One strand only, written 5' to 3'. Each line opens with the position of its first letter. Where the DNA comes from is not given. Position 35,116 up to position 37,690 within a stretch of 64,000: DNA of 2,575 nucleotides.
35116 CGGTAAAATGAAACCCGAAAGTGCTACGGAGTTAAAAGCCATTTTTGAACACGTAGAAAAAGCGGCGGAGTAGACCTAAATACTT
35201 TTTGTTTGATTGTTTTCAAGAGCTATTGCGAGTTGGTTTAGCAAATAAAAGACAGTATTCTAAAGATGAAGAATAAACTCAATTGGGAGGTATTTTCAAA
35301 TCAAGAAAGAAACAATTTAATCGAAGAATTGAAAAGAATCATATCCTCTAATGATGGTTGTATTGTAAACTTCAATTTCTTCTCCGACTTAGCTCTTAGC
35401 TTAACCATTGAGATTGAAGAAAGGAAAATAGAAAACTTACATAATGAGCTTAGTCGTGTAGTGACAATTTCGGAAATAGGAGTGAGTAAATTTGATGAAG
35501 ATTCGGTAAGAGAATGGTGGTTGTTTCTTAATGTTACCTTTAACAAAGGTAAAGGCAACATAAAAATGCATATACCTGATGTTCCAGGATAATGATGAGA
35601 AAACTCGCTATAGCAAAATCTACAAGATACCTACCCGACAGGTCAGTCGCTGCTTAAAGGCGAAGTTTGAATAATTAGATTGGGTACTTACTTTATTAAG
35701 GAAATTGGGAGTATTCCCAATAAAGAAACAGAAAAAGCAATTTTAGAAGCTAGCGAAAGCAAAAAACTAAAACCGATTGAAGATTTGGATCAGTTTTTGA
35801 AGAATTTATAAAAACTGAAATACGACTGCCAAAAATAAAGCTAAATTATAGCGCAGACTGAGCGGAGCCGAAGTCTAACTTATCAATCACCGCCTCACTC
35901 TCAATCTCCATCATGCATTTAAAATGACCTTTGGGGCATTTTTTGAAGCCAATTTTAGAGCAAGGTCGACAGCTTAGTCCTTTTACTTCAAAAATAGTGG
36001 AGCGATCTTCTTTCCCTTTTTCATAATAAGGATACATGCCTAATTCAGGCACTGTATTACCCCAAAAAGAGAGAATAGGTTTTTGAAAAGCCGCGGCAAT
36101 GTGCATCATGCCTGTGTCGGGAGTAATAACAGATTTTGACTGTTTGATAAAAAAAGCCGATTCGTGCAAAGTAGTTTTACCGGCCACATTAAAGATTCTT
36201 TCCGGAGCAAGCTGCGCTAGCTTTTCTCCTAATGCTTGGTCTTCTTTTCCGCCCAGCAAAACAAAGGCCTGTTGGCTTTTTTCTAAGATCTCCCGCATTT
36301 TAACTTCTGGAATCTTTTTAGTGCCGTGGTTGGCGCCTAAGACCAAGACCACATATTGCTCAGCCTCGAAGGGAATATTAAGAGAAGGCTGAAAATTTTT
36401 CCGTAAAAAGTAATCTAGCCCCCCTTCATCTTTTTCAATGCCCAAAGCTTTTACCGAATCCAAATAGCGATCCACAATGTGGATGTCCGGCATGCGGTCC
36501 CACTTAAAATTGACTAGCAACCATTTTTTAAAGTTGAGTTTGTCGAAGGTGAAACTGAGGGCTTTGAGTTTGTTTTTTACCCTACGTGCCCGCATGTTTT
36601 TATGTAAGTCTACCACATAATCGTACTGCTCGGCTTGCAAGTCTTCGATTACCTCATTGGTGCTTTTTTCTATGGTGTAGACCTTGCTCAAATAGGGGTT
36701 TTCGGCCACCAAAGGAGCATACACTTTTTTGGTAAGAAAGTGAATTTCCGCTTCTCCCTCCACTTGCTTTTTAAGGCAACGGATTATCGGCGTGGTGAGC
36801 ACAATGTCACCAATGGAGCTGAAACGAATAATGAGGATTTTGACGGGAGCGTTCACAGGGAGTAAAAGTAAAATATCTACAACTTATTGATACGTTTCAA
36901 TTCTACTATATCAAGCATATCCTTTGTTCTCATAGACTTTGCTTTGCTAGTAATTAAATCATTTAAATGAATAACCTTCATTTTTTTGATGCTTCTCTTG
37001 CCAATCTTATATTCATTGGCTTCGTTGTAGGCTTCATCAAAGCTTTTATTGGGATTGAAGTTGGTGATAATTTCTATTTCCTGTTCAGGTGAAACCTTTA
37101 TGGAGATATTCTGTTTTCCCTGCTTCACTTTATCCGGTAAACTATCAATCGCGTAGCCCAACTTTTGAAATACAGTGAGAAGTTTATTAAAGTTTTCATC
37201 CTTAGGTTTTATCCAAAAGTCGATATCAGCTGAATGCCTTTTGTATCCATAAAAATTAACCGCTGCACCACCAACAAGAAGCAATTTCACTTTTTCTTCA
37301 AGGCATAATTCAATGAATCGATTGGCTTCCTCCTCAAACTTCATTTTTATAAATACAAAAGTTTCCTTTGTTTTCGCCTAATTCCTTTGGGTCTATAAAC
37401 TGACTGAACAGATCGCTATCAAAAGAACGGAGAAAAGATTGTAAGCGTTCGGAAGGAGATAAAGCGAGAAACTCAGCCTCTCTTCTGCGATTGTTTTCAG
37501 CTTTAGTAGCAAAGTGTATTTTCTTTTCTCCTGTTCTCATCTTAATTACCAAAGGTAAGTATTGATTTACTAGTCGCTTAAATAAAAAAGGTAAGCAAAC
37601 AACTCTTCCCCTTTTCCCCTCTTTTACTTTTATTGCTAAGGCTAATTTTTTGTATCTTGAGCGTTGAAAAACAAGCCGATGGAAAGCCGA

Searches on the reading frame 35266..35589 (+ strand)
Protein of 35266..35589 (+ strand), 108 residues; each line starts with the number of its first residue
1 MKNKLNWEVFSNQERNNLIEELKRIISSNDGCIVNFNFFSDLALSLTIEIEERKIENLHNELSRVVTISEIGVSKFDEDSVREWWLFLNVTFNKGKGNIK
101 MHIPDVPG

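Call 4: search_protein_families(library=pfam, proteins=[window:35266-35589:+], max_evalue=1)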
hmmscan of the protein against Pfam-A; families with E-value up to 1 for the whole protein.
window:35266-35589:+ (108 aa): 1 family
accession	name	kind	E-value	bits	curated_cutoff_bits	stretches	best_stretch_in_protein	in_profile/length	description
PF06278.16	CNDH2_N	-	0.017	15.6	32.3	1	6-62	16-73/117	Condensin II complex subunit CAP-H2 or CNDH2, N-terminal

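Call 5: search_protein_families(library=padloc, proteins=[window:35266-35589:+], max_evalue=1)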
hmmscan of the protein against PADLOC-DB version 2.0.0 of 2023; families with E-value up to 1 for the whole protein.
window:35266-35589:+ (108 aa): 1 family
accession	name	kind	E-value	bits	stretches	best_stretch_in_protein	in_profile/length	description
PDLC04475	PDC-M16A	-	0.0023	14.5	1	11-85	600-671/721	-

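Call 6: search_protein_families(library=ncbifam, proteins=[window:35266-35589:+], max_evalue=1)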
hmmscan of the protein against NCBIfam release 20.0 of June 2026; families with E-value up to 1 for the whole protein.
window:35266-35589:+ (108 aa): 1 family
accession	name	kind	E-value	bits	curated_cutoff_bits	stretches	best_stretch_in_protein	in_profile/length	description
NF011091.0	PRK14514.1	equivalog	0.17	11.5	361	1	47-87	162-203/221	ATP-dependent Clp endopeptidase proteolytic subunit ClpP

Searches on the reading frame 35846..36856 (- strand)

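Call 4: search_protein_families(library=pfam, proteins=[window:35846-36856:-], max_evalue=1)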
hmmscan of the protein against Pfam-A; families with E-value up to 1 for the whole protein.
window:35846-36856:- (336 aa): 1 family
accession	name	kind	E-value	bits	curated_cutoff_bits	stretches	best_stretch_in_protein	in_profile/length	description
PF01075.23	Glyco_transf_9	-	3.7e-25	89.1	22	1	70-273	5-217/247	Glycosyltransferase family 9 (heptosyltransferase)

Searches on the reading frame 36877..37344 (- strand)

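Call 4: search_protein_families(library=pfam, proteins=[window:36877-37344:-], max_evalue=1)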
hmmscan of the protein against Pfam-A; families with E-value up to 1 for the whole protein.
window:36877-37344:- (155 aa): 6 families
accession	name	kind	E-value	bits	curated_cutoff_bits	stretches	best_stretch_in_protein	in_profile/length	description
PF09970.15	DUF2204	-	1e-07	32.2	20.3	1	16-153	14-148/181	Nucleotidyl transferase of unknown function (DUF2204)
PF14907.12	NTP_transf_5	-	3.3e-06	27.3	31.2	1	4-123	57-179/249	Uncharacterised nucleotidyltransferase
PF19502.5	DUF6036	-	8.7e-06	26.1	23.6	1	16-150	17-119/164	Nucleotidyltransferase of unknown function (DUF6036)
PF08843.17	AbiEii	-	0.0014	19.1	22.5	1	18-73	12-70/238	Nucleotidyl transferase AbiEii toxin, Type IV TA system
PF21102.3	DprA_N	-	0.072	13.2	22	1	51-91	20-59/64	DprA-like N-terminal HHH domain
PF13710.12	ACT_5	-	0.095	13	27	1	50-95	4-51/62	ACT domain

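Call 5: search_protein_families(library=padloc, proteins=[window:36877-37344:-], max_evalue=1)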
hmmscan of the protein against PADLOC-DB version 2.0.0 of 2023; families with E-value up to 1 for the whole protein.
window:36877-37344:- (155 aa): 4 families
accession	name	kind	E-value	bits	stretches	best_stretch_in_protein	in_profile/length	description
PDLC02307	AbiEii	-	0.0017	16.2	1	15-139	19-130/219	AbiEii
PDLC02293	AbiEii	-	0.0055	14.3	1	22-53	43-75/270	AbiEii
PDLC02290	AbiEii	-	0.0072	13.9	1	20-96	24-101/290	AbiEii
PDLC02291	AbiEii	-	0.045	11.1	0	16-56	52-88/310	AbiEii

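Call 6: search_protein_families(library=ncbifam, proteins=[window:36877-37344:-], max_evalue=1)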
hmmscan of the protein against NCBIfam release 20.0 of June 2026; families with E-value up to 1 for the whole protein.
window:36877-37344:- (155 aa): 0 families

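Call 7: search_protein_families(library=phrogs, proteins=[window:36877-37344:-], max_evalue=1)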
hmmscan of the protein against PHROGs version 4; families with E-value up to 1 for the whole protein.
window:36877-37344:- (155 aa): 1 family
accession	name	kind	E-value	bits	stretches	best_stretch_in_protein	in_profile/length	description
phrog_12854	-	unknown function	0.0003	21.5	1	6-150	9-128/137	-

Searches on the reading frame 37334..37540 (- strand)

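Call 4: search_protein_families(library=pfam, proteins=[window:37334-37540:-], max_evalue=1)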
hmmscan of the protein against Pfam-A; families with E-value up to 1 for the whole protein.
window:37334-37540:- (68 aa): 0 families

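Call 5: search_protein_families(library=padloc, proteins=[window:37334-37540:-], max_evalue=1)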
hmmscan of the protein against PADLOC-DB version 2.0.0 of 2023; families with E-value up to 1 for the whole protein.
window:37334-37540:- (68 aa): 0 families

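Call 6: search_protein_families(library=ncbifam, proteins=[window:37334-37540:-], max_evalue=1)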
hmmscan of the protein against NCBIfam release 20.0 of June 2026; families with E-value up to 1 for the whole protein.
window:37334-37540:- (68 aa): 1 family
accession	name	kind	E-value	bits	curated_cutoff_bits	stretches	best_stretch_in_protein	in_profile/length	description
NF003302.0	PRK04302.1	subfamily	0.018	14.8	132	1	3-61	17-76/223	triose-phosphate isomerase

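Call 7: search_protein_families(library=phrogs, proteins=[window:37334-37540:-], max_evalue=1)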
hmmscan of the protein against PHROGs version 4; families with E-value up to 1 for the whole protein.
window:37334-37540:- (68 aa): 1 family
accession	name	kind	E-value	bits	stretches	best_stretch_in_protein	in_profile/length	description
phrog_13484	-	head and packaging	0.12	12.3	1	6-63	281-337/428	virion structural protein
